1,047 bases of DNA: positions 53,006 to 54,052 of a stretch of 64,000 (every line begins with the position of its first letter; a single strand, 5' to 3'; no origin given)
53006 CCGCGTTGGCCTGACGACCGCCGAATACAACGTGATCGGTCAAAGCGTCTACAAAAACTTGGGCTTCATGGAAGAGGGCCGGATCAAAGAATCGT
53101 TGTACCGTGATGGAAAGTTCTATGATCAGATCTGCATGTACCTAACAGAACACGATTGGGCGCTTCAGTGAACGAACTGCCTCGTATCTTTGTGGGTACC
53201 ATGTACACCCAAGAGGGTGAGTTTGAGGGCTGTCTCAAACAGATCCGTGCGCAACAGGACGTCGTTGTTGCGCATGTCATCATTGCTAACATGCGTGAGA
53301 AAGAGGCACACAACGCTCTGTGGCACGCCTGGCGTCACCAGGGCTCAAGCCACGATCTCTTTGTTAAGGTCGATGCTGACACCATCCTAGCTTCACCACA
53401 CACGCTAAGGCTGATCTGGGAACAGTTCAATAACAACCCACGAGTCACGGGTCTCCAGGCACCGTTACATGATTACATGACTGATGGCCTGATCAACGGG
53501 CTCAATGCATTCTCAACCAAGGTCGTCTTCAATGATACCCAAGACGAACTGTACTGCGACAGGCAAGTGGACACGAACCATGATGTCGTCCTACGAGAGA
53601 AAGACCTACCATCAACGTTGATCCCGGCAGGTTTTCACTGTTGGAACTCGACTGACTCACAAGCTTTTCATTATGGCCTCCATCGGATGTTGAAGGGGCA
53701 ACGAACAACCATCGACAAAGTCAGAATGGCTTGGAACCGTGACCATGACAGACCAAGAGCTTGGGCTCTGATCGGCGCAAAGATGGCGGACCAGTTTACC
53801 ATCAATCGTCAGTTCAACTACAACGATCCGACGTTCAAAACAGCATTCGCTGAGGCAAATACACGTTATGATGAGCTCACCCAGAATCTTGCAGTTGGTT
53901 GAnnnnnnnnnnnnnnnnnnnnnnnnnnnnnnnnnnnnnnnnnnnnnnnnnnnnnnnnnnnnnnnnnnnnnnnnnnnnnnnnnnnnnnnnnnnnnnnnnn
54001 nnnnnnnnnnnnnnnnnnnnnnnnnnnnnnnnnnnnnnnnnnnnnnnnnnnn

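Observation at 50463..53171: Dehydratase-aminotransferase-GNAT triad consistent with UDP-2,4-diacetamido-2,4,6-trideoxyhexose (pseudaminic-acid/bacillosamine-type) synthesis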

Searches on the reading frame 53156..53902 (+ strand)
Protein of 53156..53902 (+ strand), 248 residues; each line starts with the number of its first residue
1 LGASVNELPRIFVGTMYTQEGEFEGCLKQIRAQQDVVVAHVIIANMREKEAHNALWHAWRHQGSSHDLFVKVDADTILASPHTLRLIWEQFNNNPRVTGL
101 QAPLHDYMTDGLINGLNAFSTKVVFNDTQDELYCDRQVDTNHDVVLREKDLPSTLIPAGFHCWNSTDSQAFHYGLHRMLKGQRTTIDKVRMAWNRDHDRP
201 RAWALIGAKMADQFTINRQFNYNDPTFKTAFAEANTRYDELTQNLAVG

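Call 4: search_protein_families(library=pfam, proteins=[window:53156-53902:+], max_evalue=0.01)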
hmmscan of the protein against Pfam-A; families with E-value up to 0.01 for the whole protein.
window:53156-53902:+ (248 aa): 0 families

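Call 6: search_protein_families(library=ncbifam, proteins=[window:53156-53902:+], max_evalue=0.001)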
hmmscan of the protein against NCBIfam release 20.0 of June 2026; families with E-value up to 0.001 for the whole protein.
window:53156-53902:+ (248 aa): 0 families

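Call 42: find_homologous_proteins(query=window:53156-53902:+, max_evalue=0.00001)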
Query window:53156-53902:+ (248 aa): 311 proteins with E <= 0.00001 among 390 candidates; the best 120 are listed.
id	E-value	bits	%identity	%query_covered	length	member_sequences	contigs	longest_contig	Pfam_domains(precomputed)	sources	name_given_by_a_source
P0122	4.5e-167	572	100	98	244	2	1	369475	-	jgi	-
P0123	6.9e-139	479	83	97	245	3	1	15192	-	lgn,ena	-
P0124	8.5e-134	463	81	97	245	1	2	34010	-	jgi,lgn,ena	jgi:hypothetical protein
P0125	3.7e-132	457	80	98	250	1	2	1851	-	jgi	-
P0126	1.7e-130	452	80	96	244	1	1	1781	-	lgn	-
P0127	3.9e-130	451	77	97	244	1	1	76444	-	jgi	jgi:hypothetical protein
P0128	3.2e-128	444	82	93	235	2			-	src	-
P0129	1.5e-127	442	78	98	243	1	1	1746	-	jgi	jgi:hypothetical protein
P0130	5.9e-126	437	75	98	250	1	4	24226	-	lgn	-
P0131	6.0e-125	434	77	97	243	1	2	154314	-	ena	-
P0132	6.1e-125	434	77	97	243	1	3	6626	-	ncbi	-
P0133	8.8e-122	423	72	98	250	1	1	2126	-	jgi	jgi:hypothetical protein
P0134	7.0e-121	420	74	97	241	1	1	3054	-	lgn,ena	-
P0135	9.0e-121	420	79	93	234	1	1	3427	-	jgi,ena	-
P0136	1.0e-118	413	75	94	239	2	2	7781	-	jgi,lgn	-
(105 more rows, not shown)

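Call 45: search_solved_structures(query=A1, max_evalue=1)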
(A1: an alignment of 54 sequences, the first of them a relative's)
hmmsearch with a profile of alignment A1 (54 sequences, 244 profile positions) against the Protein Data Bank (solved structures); distinct sequences matched with E-value up to 1: 5.
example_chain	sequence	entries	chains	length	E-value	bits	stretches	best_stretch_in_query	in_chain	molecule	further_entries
2p2d_A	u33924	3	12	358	0.077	15.4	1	58-120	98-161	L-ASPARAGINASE I | L-asparaginase 1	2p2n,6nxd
6nxc_A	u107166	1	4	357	0.078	15.4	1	58-120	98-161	L-asparaginase 1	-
2him_A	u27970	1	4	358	0.078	15.4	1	58-120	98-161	L-asparaginase 1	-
2ocd_A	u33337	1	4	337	0.14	14.6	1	60-122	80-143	L-asparaginase I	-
8hyj_E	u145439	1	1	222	0.34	13.3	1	72-129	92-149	DNA-directed RNA polymerase V subunit 5A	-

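Call 51: predict_structure(alignment_id=A2)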
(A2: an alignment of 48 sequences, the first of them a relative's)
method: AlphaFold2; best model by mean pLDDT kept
length: 244 residues; sequences in the alignment: 48
mean_pLDDT: 95.4   pTM: 0.90
mean pLDDT of the five models: 95.4, 94.7, 93.9, 93.2, 92.7
residues with pLDDT >= 90: 221; 70-90: 22; 50-70: 1; < 50: 0
segments of 3 or more residues with pLDDT < 50: none
pLDDT, mean of each block of 10 residues (from residue 1): 91 95 98 98 92 95 98 98 98 98 97 96 86 88 98 98 98 96 98 98 97 90 97 97 84
secondary structure, 60 per line:
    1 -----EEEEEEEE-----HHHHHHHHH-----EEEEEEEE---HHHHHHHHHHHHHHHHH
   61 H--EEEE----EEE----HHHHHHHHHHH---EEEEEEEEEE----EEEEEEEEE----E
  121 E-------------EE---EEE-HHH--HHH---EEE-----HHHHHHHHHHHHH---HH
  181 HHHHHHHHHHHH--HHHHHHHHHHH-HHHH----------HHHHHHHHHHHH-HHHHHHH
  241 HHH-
elements in order: E6-13 H19-27 E33-40 H44-61 E64-67 E72-74 H79-89 E93-102 E107-115 E140-142 E155-157 H163-175 H179-192 H195-205 H207-210 H221-232 H234-243

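Call 53: fold_search(model_id=the predicted structure, library=pdb)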
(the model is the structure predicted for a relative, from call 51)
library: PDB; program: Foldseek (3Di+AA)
matches with E <= 10: 1243; with E <= 0.001: 46
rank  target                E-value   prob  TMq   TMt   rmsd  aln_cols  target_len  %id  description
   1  6yv7_B                6.8e-06  1.00  0.36  0.28  13.5       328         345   14  Mannosyltransferase PcManGT from Pyrobaculum calidifontis (released 2020-07-22)
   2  8snc_A                8.6e-06  1.00  0.48  0.25  12.3       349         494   11  Chlorella virus Hyaluronan Synthase bound to GlcA extended GlcNAc primer (released 2024-05-01)
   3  7msp_B                1.8e-05  1.00  0.44  0.34  11.0       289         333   13  SunS glycosin S-glycosyltransferase (released 2022-04-13)
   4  7sp8_A                2.4e-05  1.00  0.47  0.25  12.7       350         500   10  Chlorella virus Hyaluronan Synthase bound to UDP-GlcNAc (released 2022-04-06)
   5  9omk_B                2.4e-05  1.00  0.42  0.40  13.9       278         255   10  WrtF fucosyltransferase - trisaccharide acceptor (released 2025-10-29)
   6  7sp7_A                2.5e-05  1.00  0.44  0.23  13.2       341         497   11  Chlorella virus hyaluronan synthase inhibited by UDP (released 2022-04-06)
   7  9yq5_A                3.4e-05  1.00  0.51  0.27  12.1       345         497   12  Chlorella virus hyaluronan synthase bound to an inserted UDP-GlcA (released 2025-12-10)
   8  9kqc_A                3.6e-05  1.00  0.49  0.26  12.4       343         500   10  Chlorella virus Hyaluronan Synthase bound to VNAR (released 2025-05-14)
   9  7msp_A                3.6e-05  1.00  0.42  0.33  12.9       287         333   13  SunS glycosin S-glycosyltransferase (released 2022-04-13)
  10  8sne_A                5.8e-05  1.00  0.49  0.27  11.8       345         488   13  Chlorella virus Hyaluronan Synthase bound to GlcA extended GlcNAc primer and UDP (released 2024-05-01)
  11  9omh_D                6.1e-05  1.00  0.44  0.40  14.4       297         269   11  WrtF fucosyltransferase - Apo (released 2025-10-29)
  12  7msn_B                6.9e-05  0.99  0.33  0.23  11.7       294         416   13  SunS glycosin S-glycosyltransferase (released 2022-04-13)
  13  7sp9_A                7.8e-05  1.00  0.45  0.24  14.2       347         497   10  Chlorella virus Hyaluronan Synthase in the GlcNAc-primed channel-closed state (released 2022-04-06)
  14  9omm_B                8.8e-05  1.00  0.42  0.38  14.3       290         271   11  WrtF fucosyltransferase - tetrasaccharide product (released 2025-10-29)
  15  9oml_B                8.8e-05  1.00  0.41  0.36  14.7       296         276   10  WrtF fucosyltransferase - acetylated trisaccharide acceptor (released 2025-10-29)
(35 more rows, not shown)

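Call 56: search_dna_similar(query=window:53156-53902:+, collection=phages, mode=protein, max_evalue=0.001)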
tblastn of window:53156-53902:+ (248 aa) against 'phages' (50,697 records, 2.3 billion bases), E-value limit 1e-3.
No match.

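Call 58: find_related_loci(query=window:53156-53902:+, collection=viral_contigs, flank=10000)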
Query window:53156-53902:+ (248 aa) in viral_contigs; peptide patterns used: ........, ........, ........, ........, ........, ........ (x = any residue, [..] = any of these).
6 stretches matched a pattern; 3 encode a relative of the query (tblastn E <= 1e-3); 3 distinct loci.
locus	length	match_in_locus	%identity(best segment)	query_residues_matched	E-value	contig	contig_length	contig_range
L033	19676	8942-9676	80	1-245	2e-139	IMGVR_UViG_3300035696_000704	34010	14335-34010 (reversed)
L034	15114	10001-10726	80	1-241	9e-136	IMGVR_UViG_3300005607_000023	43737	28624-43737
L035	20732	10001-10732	68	5-248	1e-115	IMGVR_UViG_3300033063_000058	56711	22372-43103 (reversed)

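Call 59: find_related_loci(query=A2, collection=viral_contigs, flank=10000)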
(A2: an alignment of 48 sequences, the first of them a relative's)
Query A2 (244 aa) in viral_contigs; peptide patterns used: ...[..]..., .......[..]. (x = any residue, [..] = any of these).
104 stretches matched a pattern; 30 encode a relative of the query (tblastn E <= 1e-3); 30 distinct loci.
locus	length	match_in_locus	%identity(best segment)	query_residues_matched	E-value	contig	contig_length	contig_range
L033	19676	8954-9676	81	1-241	6e-137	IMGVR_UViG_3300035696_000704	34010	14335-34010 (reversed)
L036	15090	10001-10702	82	4-237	4e-134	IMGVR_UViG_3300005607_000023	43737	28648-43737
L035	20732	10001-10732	68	1-244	2e-114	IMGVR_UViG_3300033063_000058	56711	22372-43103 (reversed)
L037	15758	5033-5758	64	3-244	4e-106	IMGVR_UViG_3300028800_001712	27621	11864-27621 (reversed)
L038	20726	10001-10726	64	3-244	4e-106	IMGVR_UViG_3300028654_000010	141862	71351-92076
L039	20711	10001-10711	63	3-239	1e-102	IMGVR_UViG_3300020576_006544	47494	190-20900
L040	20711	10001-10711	62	3-239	4e-102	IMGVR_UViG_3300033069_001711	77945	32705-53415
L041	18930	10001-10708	62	5-240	4e-102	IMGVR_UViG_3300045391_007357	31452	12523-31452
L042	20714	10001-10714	63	3-240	2e-100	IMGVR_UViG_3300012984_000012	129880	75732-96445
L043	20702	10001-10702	59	2-235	1e-91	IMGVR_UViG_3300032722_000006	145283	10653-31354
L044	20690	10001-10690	57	5-234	1e-90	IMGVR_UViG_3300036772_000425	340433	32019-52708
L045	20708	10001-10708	56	5-241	2e-88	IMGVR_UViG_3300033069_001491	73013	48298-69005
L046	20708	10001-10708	57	5-241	8e-88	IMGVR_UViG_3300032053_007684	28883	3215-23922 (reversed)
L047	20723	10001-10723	53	1-242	1e-83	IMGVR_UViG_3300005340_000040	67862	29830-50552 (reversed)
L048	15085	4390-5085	54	5-237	1e-83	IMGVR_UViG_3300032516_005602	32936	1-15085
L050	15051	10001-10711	52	2-240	3e-80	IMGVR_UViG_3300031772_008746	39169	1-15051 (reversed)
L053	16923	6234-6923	49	4-231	2e-76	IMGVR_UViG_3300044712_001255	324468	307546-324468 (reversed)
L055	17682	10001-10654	52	6-223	2e-70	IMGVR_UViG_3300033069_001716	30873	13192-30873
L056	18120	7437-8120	52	6-233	2e-69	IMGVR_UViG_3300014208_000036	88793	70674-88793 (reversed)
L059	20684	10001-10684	53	5-235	2e-77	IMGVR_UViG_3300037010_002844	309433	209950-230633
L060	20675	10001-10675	47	5-230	1e-61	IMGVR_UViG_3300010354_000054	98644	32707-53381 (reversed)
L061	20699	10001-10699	47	5-234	2e-60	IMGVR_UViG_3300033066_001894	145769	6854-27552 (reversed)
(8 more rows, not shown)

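Call 84: search_protein_families(library=pfam, proteins=[L061:5800-6615:+, L061:6612-7364:+, L061:7361-8302:+, L055:7130-8515:+, L056:6313-7437:+, L046:9228-9998:+, L059:11564-12394:+, L053:11837-12748:+, L060:14535-15806:+], max_evalue=0.001)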
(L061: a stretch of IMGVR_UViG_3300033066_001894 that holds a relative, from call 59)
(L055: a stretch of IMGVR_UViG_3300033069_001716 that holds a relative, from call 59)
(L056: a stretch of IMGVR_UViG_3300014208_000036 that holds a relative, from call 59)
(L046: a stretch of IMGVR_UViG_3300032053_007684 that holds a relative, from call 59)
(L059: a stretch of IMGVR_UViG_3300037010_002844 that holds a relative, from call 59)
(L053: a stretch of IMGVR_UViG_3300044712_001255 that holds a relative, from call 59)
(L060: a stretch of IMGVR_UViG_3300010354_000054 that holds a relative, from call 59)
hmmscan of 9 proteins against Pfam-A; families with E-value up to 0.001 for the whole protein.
L061:5800-6615:+ (271 aa): 0 families

L061:6612-7364:+ (250 aa): 6 families
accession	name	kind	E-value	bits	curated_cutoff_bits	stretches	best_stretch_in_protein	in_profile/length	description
PF13561.12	adh_short_C2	-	8.3e-39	134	27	1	8-248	1-235/236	Enoyl-(Acyl carrier protein) reductase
PF00106.31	adh_short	-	1.3e-36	126.4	26.6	1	3-195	2-186/195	short chain dehydrogenase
PF08659.16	KR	-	1.4e-08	35.3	22.6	1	3-172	2-163/180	KR domain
PF23441.1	SDR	-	1.3e-05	25.2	27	1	2-247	8-254/258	SDR-like rossmann domain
PF01370.27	Epimerase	-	5.1e-05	23.2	20.9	1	4-105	1-83/240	NAD dependent epimerase/dehydratase family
PF16363.11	GDP_Man_Dehyd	-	0.00048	20.1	27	1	5-98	1-87/332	GDP-mannose 4,6 dehydratase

L061:7361-8302:+ (313 aa): 1 family
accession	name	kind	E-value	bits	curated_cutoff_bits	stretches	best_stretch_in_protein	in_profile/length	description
PF13527.13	Acetyltransf_9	-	0.00035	21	25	1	17-114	9-98/127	Acetyltransferase (GNAT) domain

L055:7130-8515:+ (461 aa): 3 families
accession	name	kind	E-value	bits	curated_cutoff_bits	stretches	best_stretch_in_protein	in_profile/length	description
PF13419.12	HAD_2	-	3.6e-30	105.8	23.8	1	5-185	1-176/178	Haloacid dehalogenase-like hydrolase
PF00702.32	Hydrolase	-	2.4e-19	70.9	26.4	1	2-178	1-188/191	haloacid dehalogenase-like hydrolase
PF00483.29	NTP_transferase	-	5e-16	59.5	21.2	1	227-457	6-241/245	Nucleotidyl transferase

L056:6313-7437:+ (374 aa): 0 families

L046:9228-9998:+ (256 aa): 1 family
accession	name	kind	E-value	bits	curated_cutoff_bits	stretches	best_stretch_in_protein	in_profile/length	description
PF00551.24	Formyl_trans_N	-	1.4e-22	80.7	26.1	1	80-178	78-176/181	Formyl transferase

L059:11564-12394:+ (276 aa): 0 families

L053:11837-12748:+ (303 aa): 1 family
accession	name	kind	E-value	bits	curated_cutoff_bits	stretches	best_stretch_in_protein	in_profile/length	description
PF12705.13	PDDEXK_1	-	3.7e-14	53.7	22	1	29-290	1-242/247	PD-(D/E)XK nuclease superfamily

L060:14535-15806:+ (423 aa): 4 families
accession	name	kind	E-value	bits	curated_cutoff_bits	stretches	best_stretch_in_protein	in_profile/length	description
PF00534.26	Glycos_transf_1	-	6.9e-13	48.9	26.4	1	196-328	14-138/172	Glycosyl transferases group 1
PF13692.12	Glyco_trans_1_4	-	2.3e-12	47.8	27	1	200-327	4-121/142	Glycosyl transferases group 1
PF20706.3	GT4-conflict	-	0.0001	21.9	26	1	229-331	227-330/385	Family 4 Glycosyltransferase in conflict systems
PF13524.12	Glyco_trans_1_2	-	0.00099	19.5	25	0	365-396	108-139/144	Glycosyl transferase-like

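Call 85: search_protein_families(library=pfam, proteins=[L040:4458-5513:+, L035:19814-20686:+, L050:6946-7827:+, L056:16500-17324:+, L047:18152-19441:+, L038:4339-5487:+, L037:12635-13798:+], max_evalue=0.001)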
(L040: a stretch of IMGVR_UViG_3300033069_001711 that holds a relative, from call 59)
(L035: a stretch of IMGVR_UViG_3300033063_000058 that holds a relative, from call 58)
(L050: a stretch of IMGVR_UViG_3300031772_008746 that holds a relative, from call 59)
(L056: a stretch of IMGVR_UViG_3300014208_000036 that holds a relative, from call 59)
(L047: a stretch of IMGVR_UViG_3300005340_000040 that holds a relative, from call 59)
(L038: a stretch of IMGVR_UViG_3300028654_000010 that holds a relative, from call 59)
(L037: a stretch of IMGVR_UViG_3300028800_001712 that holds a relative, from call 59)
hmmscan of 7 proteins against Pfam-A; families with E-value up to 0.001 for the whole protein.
L040:4458-5513:+ (351 aa): 4 families
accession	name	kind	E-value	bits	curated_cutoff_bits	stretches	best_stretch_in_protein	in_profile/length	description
PF16363.11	GDP_Man_Dehyd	-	1.5e-129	432.6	27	1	29-337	2-332/332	GDP-mannose 4,6 dehydratase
PF01370.27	Epimerase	-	1.2e-71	241.4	20.9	1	28-270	2-240/240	NAD dependent epimerase/dehydratase family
PF04321.23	RmlD_sub_bind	-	6.9e-13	48.7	27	1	27-217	3-162/287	RmlD substrate binding domain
PF02719.21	Polysacc_synt_2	-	0.00011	21.9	20.2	1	28-141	2-119/293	Polysaccharide biosynthesis protein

L035:19814-20686:+ (290 aa): 1 family
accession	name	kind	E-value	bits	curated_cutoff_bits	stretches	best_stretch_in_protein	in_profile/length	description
PF01981.21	PTH2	-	7.4e-08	33.1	23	1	184-275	2-103/115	Peptidyl-tRNA hydrolase PTH2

L050:6946-7827:+ (293 aa): 2 families
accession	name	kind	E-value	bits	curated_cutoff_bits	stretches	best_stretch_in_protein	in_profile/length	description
PF04321.23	RmlD_sub_bind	-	1.3e-19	70.8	27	1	23-175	2-151/287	RmlD substrate binding domain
PF01370.27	Epimerase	-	2.7e-16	60.1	20.9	1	26-163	3-150/240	NAD dependent epimerase/dehydratase family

L056:16500-17324:+ (274 aa): 0 families

L047:18152-19441:+ (429 aa): 4 families
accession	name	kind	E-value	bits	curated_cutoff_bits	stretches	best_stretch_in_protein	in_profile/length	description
PF00534.26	Glycos_transf_1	-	2.2e-07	31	26.4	1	287-348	76-135/172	Glycosyl transferases group 1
PF13692.12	Glyco_trans_1_4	-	4.6e-07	30.6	27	1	288-348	63-119/142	Glycosyl transferases group 1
PF20706.3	GT4-conflict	-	0.00028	20.4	26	1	309-413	285-377/385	Family 4 Glycosyltransferase in conflict systems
PF13524.12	Glyco_trans_1_2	-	0.00069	20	25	0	289-357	32-102/144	Glycosyl transferase-like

L038:4339-5487:+ (382 aa): 1 family
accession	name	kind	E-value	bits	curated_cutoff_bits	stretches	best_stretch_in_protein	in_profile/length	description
PF13704.12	Glyco_tranf_2_4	-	1.8e-09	38.4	27.5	1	156-253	1-96/98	Glycosyl transferase family 2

L037:12635-13798:+ (387 aa): 0 families
